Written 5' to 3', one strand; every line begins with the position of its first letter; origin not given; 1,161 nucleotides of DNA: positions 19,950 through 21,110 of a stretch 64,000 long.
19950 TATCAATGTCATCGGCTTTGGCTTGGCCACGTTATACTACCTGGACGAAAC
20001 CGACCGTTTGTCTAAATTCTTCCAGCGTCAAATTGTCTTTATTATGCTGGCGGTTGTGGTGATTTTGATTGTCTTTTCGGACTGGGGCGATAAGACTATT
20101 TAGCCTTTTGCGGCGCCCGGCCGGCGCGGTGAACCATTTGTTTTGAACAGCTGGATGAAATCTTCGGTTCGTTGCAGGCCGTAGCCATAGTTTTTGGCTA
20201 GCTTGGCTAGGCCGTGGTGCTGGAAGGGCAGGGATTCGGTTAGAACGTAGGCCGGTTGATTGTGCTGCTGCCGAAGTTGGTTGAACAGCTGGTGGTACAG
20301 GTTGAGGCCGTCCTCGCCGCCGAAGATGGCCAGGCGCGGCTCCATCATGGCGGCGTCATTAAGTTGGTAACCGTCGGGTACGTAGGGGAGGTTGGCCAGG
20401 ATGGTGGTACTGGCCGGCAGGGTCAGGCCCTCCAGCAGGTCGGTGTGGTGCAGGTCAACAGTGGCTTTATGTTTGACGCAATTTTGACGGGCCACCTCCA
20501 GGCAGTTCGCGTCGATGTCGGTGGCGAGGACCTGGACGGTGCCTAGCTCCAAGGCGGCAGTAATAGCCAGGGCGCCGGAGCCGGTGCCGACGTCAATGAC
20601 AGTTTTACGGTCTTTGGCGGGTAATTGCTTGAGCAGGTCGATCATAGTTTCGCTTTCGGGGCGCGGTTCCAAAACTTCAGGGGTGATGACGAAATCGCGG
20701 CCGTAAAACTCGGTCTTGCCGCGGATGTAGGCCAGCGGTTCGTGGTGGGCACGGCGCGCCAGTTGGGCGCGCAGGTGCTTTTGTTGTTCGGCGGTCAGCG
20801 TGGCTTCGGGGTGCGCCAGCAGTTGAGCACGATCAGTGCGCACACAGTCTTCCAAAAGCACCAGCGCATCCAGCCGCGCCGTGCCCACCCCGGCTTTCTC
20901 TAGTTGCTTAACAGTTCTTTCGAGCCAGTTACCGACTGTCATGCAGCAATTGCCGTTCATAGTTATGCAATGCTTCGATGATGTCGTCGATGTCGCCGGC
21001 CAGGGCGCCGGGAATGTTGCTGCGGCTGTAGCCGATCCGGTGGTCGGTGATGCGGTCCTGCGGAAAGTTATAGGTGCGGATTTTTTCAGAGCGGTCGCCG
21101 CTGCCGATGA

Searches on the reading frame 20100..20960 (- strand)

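Call 72: search_protein_families(library=pfam, proteins=[window:20100-20960:-], max_evalue=0.001)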
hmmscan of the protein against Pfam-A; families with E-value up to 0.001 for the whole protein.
window:20100-20960:- (286 aa): 9 families
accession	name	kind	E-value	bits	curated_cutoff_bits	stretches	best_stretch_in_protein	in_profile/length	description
PF17827.6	PrmC_N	-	1.2e-20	74.3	23.4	1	12-81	2-71/71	PrmC N-terminal domain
PF05175.20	MTS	-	4.3e-12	46.4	23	1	109-195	23-110/170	Methyltransferase small domain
PF06325.19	PrmA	-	1.6e-11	44.7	22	1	108-171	153-214/296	Ribosomal protein L11 methyltransferase (PrmA)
PF13649.12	Methyltransf_25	-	2.9e-08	34.7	27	1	121-183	1-62/97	Methyltransferase domain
PF13847.12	Methyltransf_31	-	9.7e-08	32.2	27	1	116-176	2-64/145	Methyltransferase domain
PF08242.18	Methyltransf_12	-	0.00021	22.4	30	1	122-176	1-59/98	Methyltransferase domain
PF08241.18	Methyltransf_11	-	0.00027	21.9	21.2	1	123-177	2-53/95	Methyltransferase domain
PF13489.12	Methyltransf_23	-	0.00041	20.6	27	0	104-165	7-68/164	Methyltransferase domain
PF12847.13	Methyltransf_18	-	0.00065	20.2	27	0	117-180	14-76/151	Methyltransferase domain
